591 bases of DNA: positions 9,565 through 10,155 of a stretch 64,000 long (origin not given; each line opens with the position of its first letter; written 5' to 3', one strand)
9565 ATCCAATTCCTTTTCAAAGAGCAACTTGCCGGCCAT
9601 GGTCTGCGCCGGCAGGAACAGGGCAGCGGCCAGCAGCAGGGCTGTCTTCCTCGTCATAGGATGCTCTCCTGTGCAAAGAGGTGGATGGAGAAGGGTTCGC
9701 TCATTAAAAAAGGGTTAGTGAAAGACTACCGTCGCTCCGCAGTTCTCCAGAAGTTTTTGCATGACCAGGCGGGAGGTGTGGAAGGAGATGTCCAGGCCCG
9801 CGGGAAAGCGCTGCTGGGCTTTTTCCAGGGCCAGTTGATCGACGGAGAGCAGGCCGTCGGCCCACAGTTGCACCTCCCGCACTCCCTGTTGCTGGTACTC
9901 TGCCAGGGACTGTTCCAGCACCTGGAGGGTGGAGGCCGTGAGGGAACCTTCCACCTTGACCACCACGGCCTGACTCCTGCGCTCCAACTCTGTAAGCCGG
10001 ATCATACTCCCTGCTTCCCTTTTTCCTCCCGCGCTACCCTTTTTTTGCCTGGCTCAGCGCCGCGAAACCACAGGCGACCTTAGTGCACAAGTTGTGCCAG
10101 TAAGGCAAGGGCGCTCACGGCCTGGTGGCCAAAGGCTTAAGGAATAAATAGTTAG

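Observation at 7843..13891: TM-less double-propeller/Y_Y_Y sensor fused directly to a sigma-54 AAA+ activator, next to its probable target operon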

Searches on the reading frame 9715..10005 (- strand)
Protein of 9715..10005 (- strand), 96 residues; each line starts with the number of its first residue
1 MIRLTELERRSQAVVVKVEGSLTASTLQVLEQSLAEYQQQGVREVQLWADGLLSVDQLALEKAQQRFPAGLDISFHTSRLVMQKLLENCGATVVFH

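Call 3: search_protein_families(library=pfam, proteins=[window:9715-10005:-], max_evalue=0.01)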
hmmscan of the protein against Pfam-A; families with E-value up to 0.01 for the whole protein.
window:9715-10005:- (96 aa): 0 families

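Call 4: search_protein_families(library=ncbifam, proteins=[window:9715-10005:-], max_evalue=0.01)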
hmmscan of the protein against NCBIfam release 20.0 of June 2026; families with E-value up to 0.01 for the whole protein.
window:9715-10005:- (96 aa): 0 families

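Call 26: find_homologous_proteins(query=window:9715-10005:-, max_evalue=0.001)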
Query window:9715-10005:- (96 aa): 9 proteins with E <= 0.001 among 37 candidates.
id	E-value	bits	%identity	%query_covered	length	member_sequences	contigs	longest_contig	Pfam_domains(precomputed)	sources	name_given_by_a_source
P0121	7.6e-53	193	100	100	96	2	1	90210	-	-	-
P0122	9.7e-44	164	85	99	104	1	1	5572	-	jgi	jgi:hypothetical protein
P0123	9.3e-42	158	87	94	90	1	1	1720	-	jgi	jgi:hypothetical protein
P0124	7.2e-31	123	67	100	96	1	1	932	-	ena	-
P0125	2.7e-28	115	66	100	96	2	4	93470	-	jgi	jgi:hypothetical protein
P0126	1.0e-27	113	61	99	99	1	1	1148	-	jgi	jgi:hypothetical protein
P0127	3.0e-27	112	60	99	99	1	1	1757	-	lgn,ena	-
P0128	8.2e-27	111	64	99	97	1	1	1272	-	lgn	-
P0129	1.7e-24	103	57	100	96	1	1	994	-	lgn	-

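Call 35: predict_structure(alignment_id=A3)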
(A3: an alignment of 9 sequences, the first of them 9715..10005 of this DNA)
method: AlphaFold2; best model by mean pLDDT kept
length: 96 residues; sequences in the alignment: 9
mean_pLDDT: 95.3   pTM: 0.85
mean pLDDT of the five models: 95.3, 93.9, 92.8, 83.8, 79.8
residues with pLDDT >= 90: 93; 70-90: 3; 50-70: 0; < 50: 0
segments of 3 or more residues with pLDDT < 50: none
pLDDT, mean of each block of 10 residues (from residue 1): 95 96 96 96 97 95 93 97 94 93
secondary structure, 60 per line:
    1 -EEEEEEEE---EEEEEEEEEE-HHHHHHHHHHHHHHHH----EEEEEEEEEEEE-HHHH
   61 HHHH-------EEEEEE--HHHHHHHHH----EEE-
elements in order: E2-9 E13-22 H24-39 E44-55 H57-64 E72-77 H80-88 E93-95

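Call 40: fold_search(model_id=the predicted structure, library=pdb)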
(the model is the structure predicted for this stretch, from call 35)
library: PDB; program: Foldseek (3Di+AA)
matches with E <= 10: 1699; with E <= 0.001: 21
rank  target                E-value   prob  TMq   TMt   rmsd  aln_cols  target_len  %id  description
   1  1th8_B                6.5e-06  1.00  0.68  0.58   4.3       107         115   14  Crystal Structures of the ADP and ATP bound forms of the Bacillus Anti-sigma factor SpoIIAB in complex with the Anti-a (released 2004-06-15)
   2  4xs5_A                8.4e-06  1.00  0.78  0.64   2.8       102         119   16  Crystal structure of Sulfate transporter/antisigma-factor antagonist STAS from Dyadobacter fermentans DSM 18053 (released 2015-02-11)
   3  1thn_B                9.6e-06  1.00  0.73  0.63   4.1       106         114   13  Crystal Structures of the ADP and ATP bound forms of the Bacillus Anti-sigma factor SpoIIAB in complex with the Anti-a (released 2004-06-15)
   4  1til_B                1.3e-05  1.00  0.71  0.60   3.7       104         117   14  Crystal Structures of the ADP and ATP bound forms of the Bacillus Anti-sigma factor SpoIIAB in complex with the Anti-a (released 2004-06-15)
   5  1tid_B                1.4e-05  1.00  0.70  0.58   4.2       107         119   12  Crystal Structures of the ADP and ATP bound forms of the Bacillus Anti-sigma factor SpoIIAB in complex with the Anti-a (released 2004-06-15)
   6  4qtp_D                2.0e-05  1.00  0.68  0.59   3.2        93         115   13  Crystal Structure of an Anti-sigma Factor Antagonist from Mycobacterium paratuberculosis (released 2014-07-16)
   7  1tid_D                3.4e-05  1.00  0.69  0.58   3.6        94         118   16  Crystal Structures of the ADP and ATP bound forms of the Bacillus Anti-sigma factor SpoIIAB in complex with the Anti-a (released 2004-06-15)
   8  6m36_H                3.9e-05  1.00  0.71  0.68   3.1       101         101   12  The crystal structure of B. subtilis RsbV/RsbW complex in the monoclinic crystal form (released 2020-07-15)
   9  6m36_B                4.7e-05  1.00  0.72  0.70   3.1       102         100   12  The crystal structure of B. subtilis RsbV/RsbW complex in the monoclinic crystal form (released 2020-07-15)
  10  4qtp_A                5.4e-05  1.00  0.68  0.58   3.2        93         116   13  Crystal Structure of an Anti-sigma Factor Antagonist from Mycobacterium paratuberculosis (released 2014-07-16)
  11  1vc1_A                1.3e-04  1.00  0.69  0.61   3.9       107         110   13  Crystal structure of the TM1442 protein from Thermotoga maritima, a homolog of the Bacillus subtilis general stress re (released 2004-09-28)
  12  6m36_D                1.4e-04  1.00  0.65  0.63   4.4        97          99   12  The crystal structure of B. subtilis RsbV/RsbW complex in the monoclinic crystal form (released 2020-07-15)
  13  4qtp_B                1.8e-04  1.00  0.67  0.57   3.3        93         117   13  Crystal Structure of an Anti-sigma Factor Antagonist from Mycobacterium paratuberculosis (released 2014-07-16)
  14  1h4z                  1.8e-04  1.00  0.66  0.59   3.5        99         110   12  Structure of the Anti-Sigma Factor Antagonist SpoIIAA in its Unphosphorylated Form (released 2001-07-06)
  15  4xs5_D                2.5e-04  1.00  0.74  0.61   3.0       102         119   17  Crystal structure of Sulfate transporter/antisigma-factor antagonist STAS from Dyadobacter fermentans DSM 18053 (released 2015-02-11)
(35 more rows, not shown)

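Call 49: search_protein_representatives(alignment_id=A3)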
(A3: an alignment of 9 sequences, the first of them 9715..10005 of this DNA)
Query: 9 sequences, 96 profile positions. Proteins with E-value up to 0.001 (for the whole library): 42; up to 1e-10: 17; up to 1e-30: 4. The best 42 are listed.
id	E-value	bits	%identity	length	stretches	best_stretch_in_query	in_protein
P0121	1.4e-47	176.0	-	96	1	1-96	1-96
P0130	7.2e-41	154.5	-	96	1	1-95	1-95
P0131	9.5e-37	141.3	-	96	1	1-96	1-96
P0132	3.8e-32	126.5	-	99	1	1-96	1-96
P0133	6.5e-25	103.3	-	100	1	2-95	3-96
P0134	1.2e-24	102.5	-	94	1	1-92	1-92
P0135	1.7e-23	98.8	-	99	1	1-95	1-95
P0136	8.6e-18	80.5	-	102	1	1-94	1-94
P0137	8.9e-18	80.5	-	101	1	1-93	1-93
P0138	1.0e-17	80.3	-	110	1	1-94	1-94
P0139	7.4e-17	77.5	-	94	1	1-91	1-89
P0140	1.2e-16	76.8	-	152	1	1-93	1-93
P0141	2.6e-14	69.4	-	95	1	1-93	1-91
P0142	1.4e-13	67.0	-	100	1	1-88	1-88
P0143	2.0e-13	66.5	-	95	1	1-93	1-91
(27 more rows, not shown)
